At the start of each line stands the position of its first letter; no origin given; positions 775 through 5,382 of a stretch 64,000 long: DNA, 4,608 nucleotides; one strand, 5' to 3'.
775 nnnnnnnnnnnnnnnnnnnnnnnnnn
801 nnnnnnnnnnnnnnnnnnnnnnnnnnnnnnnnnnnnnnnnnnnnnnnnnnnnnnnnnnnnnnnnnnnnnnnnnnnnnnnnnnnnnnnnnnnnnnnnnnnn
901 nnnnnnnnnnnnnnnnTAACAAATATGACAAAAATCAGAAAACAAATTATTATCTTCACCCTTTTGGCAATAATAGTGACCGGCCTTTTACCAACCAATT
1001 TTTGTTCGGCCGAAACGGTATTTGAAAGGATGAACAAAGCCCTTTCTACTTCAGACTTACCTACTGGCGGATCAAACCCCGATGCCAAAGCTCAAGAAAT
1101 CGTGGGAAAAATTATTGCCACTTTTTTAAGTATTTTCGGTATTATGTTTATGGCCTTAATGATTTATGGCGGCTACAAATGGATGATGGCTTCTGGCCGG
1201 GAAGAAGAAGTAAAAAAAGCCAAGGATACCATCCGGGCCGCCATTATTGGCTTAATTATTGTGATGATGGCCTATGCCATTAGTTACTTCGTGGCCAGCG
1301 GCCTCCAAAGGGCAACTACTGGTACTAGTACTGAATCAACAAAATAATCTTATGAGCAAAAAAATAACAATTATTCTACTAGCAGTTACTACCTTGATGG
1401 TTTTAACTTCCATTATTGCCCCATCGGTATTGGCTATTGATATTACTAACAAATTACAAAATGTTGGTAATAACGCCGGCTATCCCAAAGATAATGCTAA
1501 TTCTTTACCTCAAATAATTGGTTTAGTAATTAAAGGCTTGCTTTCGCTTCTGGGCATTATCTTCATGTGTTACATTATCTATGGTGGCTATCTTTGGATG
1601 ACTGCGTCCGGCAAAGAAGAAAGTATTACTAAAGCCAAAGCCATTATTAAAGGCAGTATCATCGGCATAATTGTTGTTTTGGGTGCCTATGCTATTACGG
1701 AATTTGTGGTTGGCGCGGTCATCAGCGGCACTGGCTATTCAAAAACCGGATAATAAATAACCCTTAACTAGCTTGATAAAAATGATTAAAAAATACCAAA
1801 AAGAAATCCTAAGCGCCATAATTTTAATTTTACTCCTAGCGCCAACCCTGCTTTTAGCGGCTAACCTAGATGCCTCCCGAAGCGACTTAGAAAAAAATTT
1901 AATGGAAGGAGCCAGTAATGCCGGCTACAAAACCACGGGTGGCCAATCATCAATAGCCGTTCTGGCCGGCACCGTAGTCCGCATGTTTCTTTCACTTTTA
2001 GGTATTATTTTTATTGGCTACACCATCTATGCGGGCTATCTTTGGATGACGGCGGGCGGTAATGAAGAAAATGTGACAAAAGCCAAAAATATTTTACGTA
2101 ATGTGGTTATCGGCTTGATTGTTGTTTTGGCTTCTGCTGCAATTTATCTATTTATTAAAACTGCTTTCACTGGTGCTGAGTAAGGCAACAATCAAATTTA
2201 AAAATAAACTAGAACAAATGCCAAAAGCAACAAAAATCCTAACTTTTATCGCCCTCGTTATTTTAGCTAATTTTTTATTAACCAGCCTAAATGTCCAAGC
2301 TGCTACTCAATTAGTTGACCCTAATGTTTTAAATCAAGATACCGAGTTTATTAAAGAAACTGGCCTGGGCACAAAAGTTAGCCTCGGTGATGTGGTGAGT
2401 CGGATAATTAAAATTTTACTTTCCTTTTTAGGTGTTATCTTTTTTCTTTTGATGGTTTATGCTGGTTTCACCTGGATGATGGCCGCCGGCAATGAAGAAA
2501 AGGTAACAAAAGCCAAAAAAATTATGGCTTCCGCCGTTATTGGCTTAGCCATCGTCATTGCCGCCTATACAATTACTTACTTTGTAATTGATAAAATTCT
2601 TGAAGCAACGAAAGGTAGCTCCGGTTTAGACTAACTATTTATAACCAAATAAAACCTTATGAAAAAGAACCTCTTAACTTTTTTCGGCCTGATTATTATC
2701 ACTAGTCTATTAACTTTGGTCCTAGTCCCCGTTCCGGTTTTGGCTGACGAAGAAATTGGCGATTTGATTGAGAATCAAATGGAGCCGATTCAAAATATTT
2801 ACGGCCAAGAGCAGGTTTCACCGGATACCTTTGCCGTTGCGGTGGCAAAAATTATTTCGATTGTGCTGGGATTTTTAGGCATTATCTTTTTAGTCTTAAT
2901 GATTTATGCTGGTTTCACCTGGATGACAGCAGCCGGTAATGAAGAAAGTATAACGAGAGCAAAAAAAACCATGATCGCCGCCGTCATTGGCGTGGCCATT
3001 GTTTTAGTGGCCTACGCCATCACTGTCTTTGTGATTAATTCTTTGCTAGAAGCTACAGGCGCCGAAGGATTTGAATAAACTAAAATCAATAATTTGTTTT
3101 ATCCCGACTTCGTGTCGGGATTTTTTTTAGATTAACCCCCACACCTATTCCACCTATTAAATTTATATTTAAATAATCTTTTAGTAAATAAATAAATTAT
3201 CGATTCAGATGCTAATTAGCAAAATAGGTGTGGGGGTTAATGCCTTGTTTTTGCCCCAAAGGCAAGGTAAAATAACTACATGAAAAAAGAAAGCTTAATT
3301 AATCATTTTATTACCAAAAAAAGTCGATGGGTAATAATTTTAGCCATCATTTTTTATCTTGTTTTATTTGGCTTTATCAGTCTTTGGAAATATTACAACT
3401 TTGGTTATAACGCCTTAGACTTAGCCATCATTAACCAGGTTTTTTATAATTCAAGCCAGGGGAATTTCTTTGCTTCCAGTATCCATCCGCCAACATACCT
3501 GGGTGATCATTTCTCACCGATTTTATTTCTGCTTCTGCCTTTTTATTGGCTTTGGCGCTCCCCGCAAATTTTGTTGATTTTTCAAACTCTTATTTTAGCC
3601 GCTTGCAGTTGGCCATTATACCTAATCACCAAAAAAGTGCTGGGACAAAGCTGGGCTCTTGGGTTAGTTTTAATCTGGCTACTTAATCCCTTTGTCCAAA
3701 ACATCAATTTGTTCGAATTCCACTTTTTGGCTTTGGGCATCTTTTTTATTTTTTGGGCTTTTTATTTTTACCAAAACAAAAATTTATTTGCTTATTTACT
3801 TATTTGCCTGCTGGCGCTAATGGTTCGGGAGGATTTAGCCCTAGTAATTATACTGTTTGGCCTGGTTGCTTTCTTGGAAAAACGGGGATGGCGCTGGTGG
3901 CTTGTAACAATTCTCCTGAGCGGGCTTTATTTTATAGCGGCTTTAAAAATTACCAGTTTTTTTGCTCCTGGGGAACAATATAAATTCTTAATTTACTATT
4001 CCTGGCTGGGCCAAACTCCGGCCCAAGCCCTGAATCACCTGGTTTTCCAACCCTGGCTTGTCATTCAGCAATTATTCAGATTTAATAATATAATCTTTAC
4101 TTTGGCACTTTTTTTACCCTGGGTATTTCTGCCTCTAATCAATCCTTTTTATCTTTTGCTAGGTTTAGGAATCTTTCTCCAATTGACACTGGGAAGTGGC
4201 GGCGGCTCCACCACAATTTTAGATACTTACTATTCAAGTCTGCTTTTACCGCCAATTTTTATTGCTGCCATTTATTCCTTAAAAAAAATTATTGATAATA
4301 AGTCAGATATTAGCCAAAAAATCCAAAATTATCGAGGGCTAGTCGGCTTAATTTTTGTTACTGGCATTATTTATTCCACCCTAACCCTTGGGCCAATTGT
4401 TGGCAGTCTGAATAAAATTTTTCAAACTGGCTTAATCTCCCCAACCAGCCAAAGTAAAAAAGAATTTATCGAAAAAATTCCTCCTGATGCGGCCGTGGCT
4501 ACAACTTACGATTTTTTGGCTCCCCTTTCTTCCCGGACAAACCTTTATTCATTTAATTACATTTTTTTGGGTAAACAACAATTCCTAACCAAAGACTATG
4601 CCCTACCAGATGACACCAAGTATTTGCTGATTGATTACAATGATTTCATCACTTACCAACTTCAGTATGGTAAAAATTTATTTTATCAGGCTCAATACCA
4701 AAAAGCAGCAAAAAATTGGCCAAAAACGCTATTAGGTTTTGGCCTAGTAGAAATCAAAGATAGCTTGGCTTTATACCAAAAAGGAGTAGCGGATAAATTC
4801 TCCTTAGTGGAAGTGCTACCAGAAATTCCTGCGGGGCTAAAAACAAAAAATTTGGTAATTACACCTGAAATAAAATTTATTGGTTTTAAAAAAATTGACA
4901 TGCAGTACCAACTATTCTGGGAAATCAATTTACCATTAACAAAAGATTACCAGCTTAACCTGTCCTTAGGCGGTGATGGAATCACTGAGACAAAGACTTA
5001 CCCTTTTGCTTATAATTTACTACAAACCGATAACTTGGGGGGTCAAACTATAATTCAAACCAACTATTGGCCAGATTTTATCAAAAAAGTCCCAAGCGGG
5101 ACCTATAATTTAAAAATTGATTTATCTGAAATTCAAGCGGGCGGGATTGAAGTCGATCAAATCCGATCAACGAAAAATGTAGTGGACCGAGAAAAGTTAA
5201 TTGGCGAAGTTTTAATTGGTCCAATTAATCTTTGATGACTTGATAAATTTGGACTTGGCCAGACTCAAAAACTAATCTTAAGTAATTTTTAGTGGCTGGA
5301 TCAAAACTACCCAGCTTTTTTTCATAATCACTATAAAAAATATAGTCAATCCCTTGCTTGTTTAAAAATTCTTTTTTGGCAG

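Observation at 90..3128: Seven-gene tandem array of diverged paralogs of a small 2-TM secreted protein (VirB2/TrbC-pilin-like)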

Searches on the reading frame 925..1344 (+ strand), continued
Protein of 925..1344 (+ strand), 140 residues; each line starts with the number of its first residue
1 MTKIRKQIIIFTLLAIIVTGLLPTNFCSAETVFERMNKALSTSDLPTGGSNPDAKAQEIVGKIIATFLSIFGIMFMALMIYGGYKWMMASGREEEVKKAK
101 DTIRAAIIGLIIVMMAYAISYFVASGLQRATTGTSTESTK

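Call 64: search_protein_families(library=pfam, proteins=[L046:4555-6603:-, L056:2023-4656:-, L052:3836-6316:+, L084:464-1984:+, L044:34-1656:+, L056:5941-7473:+, L020:3460-4509:+, L073:1283-2305:+], max_evalue=0.001)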
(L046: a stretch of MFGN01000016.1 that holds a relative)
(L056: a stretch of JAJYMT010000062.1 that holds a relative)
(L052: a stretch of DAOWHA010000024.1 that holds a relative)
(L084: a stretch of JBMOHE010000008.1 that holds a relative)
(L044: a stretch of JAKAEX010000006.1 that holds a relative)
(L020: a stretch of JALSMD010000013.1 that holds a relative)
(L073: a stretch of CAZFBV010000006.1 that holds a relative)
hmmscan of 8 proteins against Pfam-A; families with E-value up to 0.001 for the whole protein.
L046:4555-6603:- (683 aa): 7 families
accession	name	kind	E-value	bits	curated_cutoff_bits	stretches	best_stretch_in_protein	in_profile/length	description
PF01434.24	Peptidase_M41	-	1.7e-71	240.5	29.9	1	478-665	2-191/191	Peptidase family M41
PF00004.35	AAA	-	1e-45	155.8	21.2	1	264-396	1-130/131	ATPase family associated with various cellular activities (AAA)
PF17862.7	AAA_lid_3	-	5e-16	58.3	27.2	1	419-463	1-45/45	AAA+ lid domain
PF06068.19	TIP49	-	0.00012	21.8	23.8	1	262-297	51-88/347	TIP49 P-loop domain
PF07728.20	AAA_5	-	0.00023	21.6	22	1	264-383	2-135/139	AAA domain (dynein-related subfamily)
PF05496.18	RuvB_N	-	0.00046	20.4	27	0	258-330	30-94/159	Holliday junction DNA helicase RuvB P-loop domain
PF13401.12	AAA_22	-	0.00093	20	27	0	264-290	8-37/130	AAA domain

L056:2023-4656:- (878 aa): 25 families
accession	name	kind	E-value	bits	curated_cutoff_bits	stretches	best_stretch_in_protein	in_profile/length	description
PF07724.20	AAA_2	-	1.5e-68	230.5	27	1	600-777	1-166/166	AAA domain (Cdc48 subfamily)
PF17871.7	AAA_lid_9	-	6.3e-33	113.2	22.8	1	343-439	1-97/104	AAA lid domain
PF10431.15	ClpB_D2-small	-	1e-26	93.2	21.9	1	783-863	1-81/81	C-terminal, D2-small domain, of ClpB protein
PF00004.35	AAA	-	2.2e-26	93.3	21.2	2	204-335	2-124/131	ATPase family associated with various cellular activities (AAA)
PF02861.25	Clp_N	-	5.5e-20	71.7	20.7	2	16-67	1-52/53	Clp amino terminal domain, pathogenicity island component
PF07728.20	AAA_5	-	1.3e-17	64.6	22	1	605-726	2-125/139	AAA domain (dynein-related subfamily)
PF13191.12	AAA_16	-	1.2e-13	52.3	32.6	1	181-282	2-142/167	AAA ATPase domain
PF13401.12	AAA_22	-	2.1e-13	51.1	27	2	604-700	7-110/130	AAA domain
PF00158.32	Sigma54_activat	-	4.2e-09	36.7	20.2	1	603-721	23-141/168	Sigma-54 interaction domain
PF05621.17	TniB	-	1.1e-08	35.2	22.4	1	187-340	22-185/189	Bacterial TniB protein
PF12775.13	AAA_7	-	2.4e-07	30.9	25.8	0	604-653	35-84/181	P-loop containing dynein motor region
PF01695.23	IstB_IS21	-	3.4e-05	23.9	24.1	0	606-624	96-114/238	IstB-like ATP binding protein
PF01078.27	Mg_chelatase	-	3.6e-05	23.7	20.3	0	604-628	24-48/207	Magnesium chelatase, subunit ChlI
PF23569.1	NBD_SMAX1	-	4.2e-05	23.8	27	1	185-286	16-120/212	SMAX1 nucleotide binding domain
PF20720.3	nSTAND3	-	5e-05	23.5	27.2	0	606-641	21-56/155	Novel STAND NTPase 3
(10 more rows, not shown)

L052:3836-6316:+ (827 aa): 19 families
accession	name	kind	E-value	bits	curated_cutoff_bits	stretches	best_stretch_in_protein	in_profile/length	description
PF17755.6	UvrA_DNA-bind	-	8.1e-24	84.5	23.2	1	191-288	1-110/110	UvrA DNA-binding domain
PF00005.33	ABC_tran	-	6.9e-21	75.7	25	2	700-751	89-137/137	ABC transporter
PF02463.25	SMC_N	-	1.4e-15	57.7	40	0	6-51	4-48/220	RecF/RecN/SMC N terminal domain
PF13304.12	AAA_21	-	1.4e-10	42.2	27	0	721-784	239-302/304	AAA domain, putative AbiEii toxin, Type IV TA system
PF13555.12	AAA_29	-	4.3e-09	36.4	27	0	18-43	13-38/61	P-loop containing region of AAA domain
PF13191.12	AAA_16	-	4.4e-07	31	32.6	0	525-566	25-63/167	AAA ATPase domain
PF20703.3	nSTAND1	-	1e-06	29.1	27.1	0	13-44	19-50/379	Novel STAND NTPase 1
PF03193.22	RsgA_GTPase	-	2e-06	28.2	30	0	500-549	83-132/174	RsgA GTPase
PF20720.3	nSTAND3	-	3.9e-05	23.8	27.2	0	14-49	4-39/155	Novel STAND NTPase 3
PF13481.12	AAA_25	-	5.2e-05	23.4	27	0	24-47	30-53/195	AAA domain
PF13401.12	AAA_22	-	5.8e-05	23.8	27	0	27-44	5-22/130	AAA domain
PF13175.12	AAA_15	-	9.9e-05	22.5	32.1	0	17-440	14-374/374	AAA ATPase domain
PF01637.24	ATPase_2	-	0.00011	22.5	33.2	0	525-610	21-107/225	ATPase domain predominantly from Archaea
PF13238.12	AAA_18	-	0.00021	22.2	29.4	0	527-576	1-32/128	AAA domain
PF25199.1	nSTAND_NTPase5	-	0.00021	21.6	34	0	525-549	42-66/145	Novel STAND NTPase 5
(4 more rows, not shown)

L084:464-1984:+ (507 aa): 11 families
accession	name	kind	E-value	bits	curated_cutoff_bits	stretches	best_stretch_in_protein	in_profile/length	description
PF01078.27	Mg_chelatase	-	2.6e-92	308.3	20.3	1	194-400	1-206/207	Magnesium chelatase, subunit ChlI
PF13541.12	ChlI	-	6.8e-42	142.6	27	1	21-142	2-121/121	Subunit ChlI of Mg-chelatase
PF13335.12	Mg_chelatase_C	-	8.8e-27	94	26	1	408-503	2-94/94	Magnesium chelatase, subunit ChlI C-terminal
PF00493.29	MCM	-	8.4e-09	35.3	23.3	1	293-364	114-185/224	MCM P-loop domain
PF07728.20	AAA_5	-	1.2e-08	35.5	22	1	217-354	1-125/139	AAA domain (dynein-related subfamily)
PF05362.19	Lon_C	-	7.4e-08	32.6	21.1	1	41-165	69-200/205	Lon protease (S16) C-terminal proteolytic domain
PF00158.32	Sigma54_activat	-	1.3e-05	25.4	20.2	1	203-350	10-141/168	Sigma-54 interaction domain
PF00004.35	AAA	-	0.00015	22.7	21.2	0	218-249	1-28/131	ATPase family associated with various cellular activities (AAA)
PF14532.12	Sigma54_activ_2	-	0.00018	22.2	25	0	205-237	11-43/138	Sigma-54 interaction domain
PF00005.33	ABC_tran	-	0.00021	22.4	25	0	214-278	10-75/137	ABC transporter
PF13191.12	AAA_16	-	0.00027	21.9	32.6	1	207-241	15-51/167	AAA ATPase domain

L044:34-1656:+ (541 aa): 9 families
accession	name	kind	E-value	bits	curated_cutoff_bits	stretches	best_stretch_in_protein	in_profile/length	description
PF01434.24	Peptidase_M41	-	3.8e-67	226.3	29.9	1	350-538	1-190/191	Peptidase family M41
PF00004.35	AAA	-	7.9e-47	159.4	21.2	1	137-269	1-130/131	ATPase family associated with various cellular activities (AAA)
PF17862.7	AAA_lid_3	-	5.2e-12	45.5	27.2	1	295-334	4-43/45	AAA+ lid domain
PF07728.20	AAA_5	-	2.6e-05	24.7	22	1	136-258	1-137/139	AAA domain (dynein-related subfamily)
PF23902.1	AAA_lid_PRS2_C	-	4.3e-05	24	34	1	276-342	4-71/73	PRS2 AAA+ lid C-terminal domain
PF06068.19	TIP49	-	0.0001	22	23.8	1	96-171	19-89/347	TIP49 P-loop domain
PF20720.3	nSTAND3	-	0.00026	21.1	27.2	1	137-281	20-150/155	Novel STAND NTPase 3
PF13191.12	AAA_16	-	0.00029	21.8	32.6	0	133-158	23-48/167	AAA ATPase domain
PF05496.18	RuvB_N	-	0.00092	19.4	27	0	135-203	34-94/159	Holliday junction DNA helicase RuvB P-loop domain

L056:5941-7473:+ (511 aa): 2 families
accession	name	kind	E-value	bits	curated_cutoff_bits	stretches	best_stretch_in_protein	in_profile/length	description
PF00749.27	tRNA-synt_1c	-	3.2e-103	345.4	23.4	1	28-343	2-313/314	tRNA synthetases class I (E and Q), catalytic domain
PF19269.4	Anticodon_2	-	2.1e-34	119.4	23.6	1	358-507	2-141/141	Anticodon binding domain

L020:3460-4509:+ (350 aa): 5 families
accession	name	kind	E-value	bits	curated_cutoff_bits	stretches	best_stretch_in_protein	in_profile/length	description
PF00437.27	T2SSE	-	2.9e-47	161.5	24.9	1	6-276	12-282/370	Type II/IV secretion system protein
PF13401.12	AAA_22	-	0.00066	20.4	27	0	125-153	4-32/130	AAA domain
PF03215.21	Rad17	-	0.00072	20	23.8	0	124-165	43-86/186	Rad17 P-loop domain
PF13173.12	AAA_14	-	0.00092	19.7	27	0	127-172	3-48/129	AAA domain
PF00265.24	TK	-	0.001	19.4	20.6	0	128-248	3-128/176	Thymidine kinase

L073:1283-2305:+ (341 aa): 13 families
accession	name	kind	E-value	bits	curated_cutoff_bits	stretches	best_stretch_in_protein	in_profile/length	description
PF05496.18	RuvB_N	-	9.5e-78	259.9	27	1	25-183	1-159/159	Holliday junction DNA helicase RuvB P-loop domain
PF17864.7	AAA_lid_4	-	8.5e-26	90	27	1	186-259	1-74/74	RuvB AAA lid domain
PF05491.19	RuvB_C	-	3.8e-24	84.9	24.7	1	260-330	1-71/72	RuvB C-terminal winged helix domain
PF00004.35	AAA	-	7.9e-20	72.1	21.2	1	60-180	1-126/131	ATPase family associated with various cellular activities (AAA)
PF07728.20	AAA_5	-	9.3e-10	39.1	22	1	59-177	1-139/139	AAA domain (dynein-related subfamily)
PF13191.12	AAA_16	-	4.4e-06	27.7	32.6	1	50-94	18-62/167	AAA ATPase domain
PF01078.27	Mg_chelatase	-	2.7e-05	24.1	20.3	0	30-78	2-43/207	Magnesium chelatase, subunit ChlI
PF06068.19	TIP49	-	6.3e-05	22.7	23.8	1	31-88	24-81/347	TIP49 P-loop domain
PF13173.12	AAA_14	-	6.9e-05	23.3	27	1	60-138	5-92/129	AAA domain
PF05673.19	DUF815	-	9.7e-05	22.1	23.8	1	28-116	25-115/249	Protein of unknown function (DUF815)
PF07726.17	AAA_3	-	0.00026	21.3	27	0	59-86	1-28/131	ATPase family associated with various cellular activities (AAA)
PF00910.28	RNA_helicase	-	0.00031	21.6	21.5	1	60-132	1-75/105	RNA helicase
PF13401.12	AAA_22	-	0.00085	20.1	27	0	59-81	7-29/130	AAA domain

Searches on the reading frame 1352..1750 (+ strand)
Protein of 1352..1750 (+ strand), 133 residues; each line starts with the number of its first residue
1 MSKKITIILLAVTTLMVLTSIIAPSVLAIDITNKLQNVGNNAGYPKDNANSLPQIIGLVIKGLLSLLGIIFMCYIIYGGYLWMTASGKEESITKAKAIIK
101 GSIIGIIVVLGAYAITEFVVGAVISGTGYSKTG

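Call 3: search_protein_families(library=pfam, proteins=[window:1352-1750:+], max_evalue=1)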
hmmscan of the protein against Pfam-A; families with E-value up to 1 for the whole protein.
window:1352-1750:+ (133 aa): 4 families
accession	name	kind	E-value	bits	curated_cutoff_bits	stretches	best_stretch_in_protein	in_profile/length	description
PF18895.5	T4SS_pilin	-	3.5e-07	30.6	26.6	1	50-118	3-70/71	Type IV secretion system pilin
PF11346.13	DUF3149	-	0.086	12.9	23.2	1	62-83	10-30/40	Protein of unknown function (DUF3149)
PF04290.18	DctQ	-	0.16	12.3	28.3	1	52-124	57-127/132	Tripartite ATP-independent periplasmic transporters, DctQ component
PF19862.4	DUF6336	-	0.27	12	25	1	58-123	51-120/128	Family of unknown function (DUF6336)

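Call 31: search_protein_families(library=ncbifam, proteins=[window:1352-1750:+], max_evalue=0.1)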
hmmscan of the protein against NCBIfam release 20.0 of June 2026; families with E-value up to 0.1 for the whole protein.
window:1352-1750:+ (133 aa): 1 family
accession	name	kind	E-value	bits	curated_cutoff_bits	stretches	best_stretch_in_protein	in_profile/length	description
NF045849.1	ICE_MMCAP2_0565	equivalog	1.6e-08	34.1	40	1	49-122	6-79/80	Mbov_0395 family pilin-like conjugal transfer protein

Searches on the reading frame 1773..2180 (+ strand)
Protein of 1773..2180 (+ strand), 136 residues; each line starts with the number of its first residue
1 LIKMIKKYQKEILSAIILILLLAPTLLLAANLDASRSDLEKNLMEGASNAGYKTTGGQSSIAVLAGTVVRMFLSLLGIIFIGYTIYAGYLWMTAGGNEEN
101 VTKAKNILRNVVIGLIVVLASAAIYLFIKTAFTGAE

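Call 3: search_protein_families(library=pfam, proteins=[window:1773-2180:+], max_evalue=1)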
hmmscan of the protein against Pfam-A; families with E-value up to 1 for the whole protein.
window:1773-2180:+ (136 aa): 4 families
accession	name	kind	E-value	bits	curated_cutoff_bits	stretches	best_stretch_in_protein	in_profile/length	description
PF18895.5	T4SS_pilin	-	6.4e-10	39.4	26.6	1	58-124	2-67/71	Type IV secretion system pilin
PF17073.10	SafA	-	0.24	11.8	27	1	9-27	16-34/66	Two-component-system connector protein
PF20312.3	DUF6608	-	0.48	10.8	24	1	69-123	6-59/131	Family of unknown function (DUF6608)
PF00335.26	Tetraspanin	-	0.74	9.9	32.1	0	68-123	7-61/225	Tetraspanin family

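Call 31: search_protein_families(library=ncbifam, proteins=[window:1773-2180:+], max_evalue=0.1)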
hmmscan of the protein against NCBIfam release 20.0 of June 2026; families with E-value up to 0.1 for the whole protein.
window:1773-2180:+ (136 aa): 5 families
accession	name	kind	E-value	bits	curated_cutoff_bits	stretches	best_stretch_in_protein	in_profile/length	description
NF045849.1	ICE_MMCAP2_0565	equivalog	2e-07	30.6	40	1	67-130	15-78/80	Mbov_0395 family pilin-like conjugal transfer protein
TIGR03142.1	cytochro_ccmI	equivalog_domain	0.0057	16.9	29.3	0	26-77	56-107/118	c-type cytochrome biogenesis protein CcmI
NF038218.1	IcmG_DotF_IVB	equivalog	0.021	14.5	200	1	98-134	38-74/266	type IVB secretion system protein IcmG/DotF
NF041641.1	AmoC_BACT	equivalog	0.048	12.9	319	1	69-126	66-123/250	bacterial ammonia monooxygenase, subunit AmoC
NF047765.1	LIC_13387_fam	subfamily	0.062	13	33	0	79-130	64-115/131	LIC_13387 family protein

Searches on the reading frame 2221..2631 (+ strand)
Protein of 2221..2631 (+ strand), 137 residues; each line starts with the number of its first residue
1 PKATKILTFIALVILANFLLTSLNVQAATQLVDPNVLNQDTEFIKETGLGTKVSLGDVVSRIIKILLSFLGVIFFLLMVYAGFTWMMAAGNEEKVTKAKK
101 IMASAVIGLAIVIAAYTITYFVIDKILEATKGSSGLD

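Call 3: search_protein_families(library=pfam, proteins=[window:2221-2631:+], max_evalue=1)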
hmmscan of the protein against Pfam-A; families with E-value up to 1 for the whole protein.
window:2221-2631:+ (137 aa): 10 families
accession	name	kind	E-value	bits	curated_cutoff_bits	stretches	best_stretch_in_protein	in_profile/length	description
PF18895.5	T4SS_pilin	-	4.3e-09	36.8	26.6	1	63-122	12-71/71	Type IV secretion system pilin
PF04290.18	DctQ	-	0.00017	21.9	28.3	1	57-130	59-130/132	Tripartite ATP-independent periplasmic transporters, DctQ component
PF06664.17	WLS-like_TM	-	0.00086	19.1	28.3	1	8-121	113-212/247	Wntless-like, transmembrane domain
PF19607.4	DUF6112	-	0.01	16.1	25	1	59-116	16-73/88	Family of unknown function (DUF6112)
PF04558.20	tRNA_synt_1c_R1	-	0.016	15.6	28.6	1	6-66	66-128/162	Glutaminyl-tRNA synthetase, non-specific RNA binding region part 1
PF10320.15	7TM_GPCR_Srsx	-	0.1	12.4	24.1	1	53-129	139-213/257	Serpentine type 7TM GPCR chemoreceptor Srsx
PF06024.17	Orf78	-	0.17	12.7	29.4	1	91-124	54-87/101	Orf78 (ac78)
PF07884.19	VKOR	-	0.17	12.5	27.5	1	58-125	49-114/134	Vitamin K epoxide reductase family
PF05987.18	DUF898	-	0.54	9.7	28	1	48-122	165-240/336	Bacterial protein of unknown function (DUF898)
PF11712.13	Vma12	-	0.62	10.5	25.5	1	57-129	73-136/137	Endoplasmic reticulum-based factor for assembly of V-ATPase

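Call 31: search_protein_families(library=ncbifam, proteins=[window:2221-2631:+], max_evalue=0.1)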
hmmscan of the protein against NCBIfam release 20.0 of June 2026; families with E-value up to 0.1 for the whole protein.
window:2221-2631:+ (137 aa): 3 families
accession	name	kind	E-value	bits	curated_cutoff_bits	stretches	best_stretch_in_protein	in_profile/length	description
NF045849.1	ICE_MMCAP2_0565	equivalog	5.4e-08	32.4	40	1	58-125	8-79/80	Mbov_0395 family pilin-like conjugal transfer protein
NF033218.1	anchor_AmaP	equivalog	0.017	14.9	55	1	60-123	2-67/166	alkaline shock response membrane anchor protein AmaP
NF008756.0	PRK11788.1-4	equivalog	0.04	12.9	474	0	11-47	216-251/389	lipopolysaccharide assembly protein LapB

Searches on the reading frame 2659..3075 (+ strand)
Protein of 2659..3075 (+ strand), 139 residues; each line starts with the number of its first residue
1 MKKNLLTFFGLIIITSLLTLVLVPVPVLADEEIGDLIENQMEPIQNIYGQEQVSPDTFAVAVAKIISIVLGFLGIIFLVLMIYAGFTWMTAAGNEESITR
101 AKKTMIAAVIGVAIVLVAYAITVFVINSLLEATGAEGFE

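Call 3: search_protein_families(library=pfam, proteins=[window:2659-3075:+], max_evalue=1)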
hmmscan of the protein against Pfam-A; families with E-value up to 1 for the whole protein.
window:2659-3075:+ (139 aa): 11 families
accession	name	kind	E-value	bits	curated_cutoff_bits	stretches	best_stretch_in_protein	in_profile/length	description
PF18895.5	T4SS_pilin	-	4.9e-07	30.2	26.6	1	57-124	7-70/71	Type IV secretion system pilin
PF06664.17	WLS-like_TM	-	0.00041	20.2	28.3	1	40-124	132-212/247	Wntless-like, transmembrane domain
PF06195.18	DUF996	-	0.0011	19.6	31.3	1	43-130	15-98/138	Protein of unknown function (DUF996)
PF04290.18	DctQ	-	0.0033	17.8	28.3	1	59-128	58-129/132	Tripartite ATP-independent periplasmic transporters, DctQ component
PF06157.16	DUF973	-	0.009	15.6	26.4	1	11-129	14-125/309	Protein of unknown function (DUF973)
PF02300.22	Fumarate_red_C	-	0.016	15.8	24.2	1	69-126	66-123/127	Fumarate reductase subunit C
PF05987.18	DUF898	-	0.036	13.6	28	1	47-125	165-244/336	Bacterial protein of unknown function (DUF898)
PF07331.16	TctB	-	0.08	13.5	29.1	1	27-125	14-88/137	Tripartite tricarboxylate transporter TctB family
PF19683.4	DUF6185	-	0.11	11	25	1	48-122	346-418/825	Family of unknown function (DUF6185)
PF07264.17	EI24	-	0.15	12.6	32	1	9-130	15-128/199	Sulfate transporter CysZ/Etoposide-induced protein 2.4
PF16983.11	MFS_MOT1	-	0.16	12.7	30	1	57-132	18-94/111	Molybdate transporter of MFS superfamily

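Call 31: search_protein_families(library=ncbifam, proteins=[window:2659-3075:+], max_evalue=0.1)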
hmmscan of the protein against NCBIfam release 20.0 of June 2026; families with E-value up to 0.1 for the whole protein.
window:2659-3075:+ (139 aa): 5 families
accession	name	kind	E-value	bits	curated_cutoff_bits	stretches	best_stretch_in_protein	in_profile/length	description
NF045849.1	ICE_MMCAP2_0565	equivalog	4.7e-10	39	40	1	62-128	13-79/80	Mbov_0395 family pilin-like conjugal transfer protein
NF045962.1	MAG2810_fam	equivalog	0.024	13.6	175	1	41-127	26-111/394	MAG2810 family protein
NF033218.1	anchor_AmaP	equivalog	0.031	14.1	55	0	63-128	5-68/166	alkaline shock response membrane anchor protein AmaP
NF046000.1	MAG1210_fam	subfamily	0.034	12.8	275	1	58-127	57-121/550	MAG1210 family protein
NF042426.1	fucose_Ac_NolL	equivalog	0.042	13.2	425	1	60-125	264-328/347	nodulation factor fucose acetyltransferase NolL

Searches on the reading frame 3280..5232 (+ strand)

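Call 5: search_protein_families(library=pfam, proteins=[window:3280-5232:+], max_evalue=0.001)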
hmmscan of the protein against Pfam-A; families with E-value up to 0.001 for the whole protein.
window:3280-5232:+ (651 aa): 1 family
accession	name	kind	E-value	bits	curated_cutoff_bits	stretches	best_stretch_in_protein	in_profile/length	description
PF09852.15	DUF2079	-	3.2e-59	201.6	28.2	1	37-452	1-422/459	Predicted membrane protein (DUF2079)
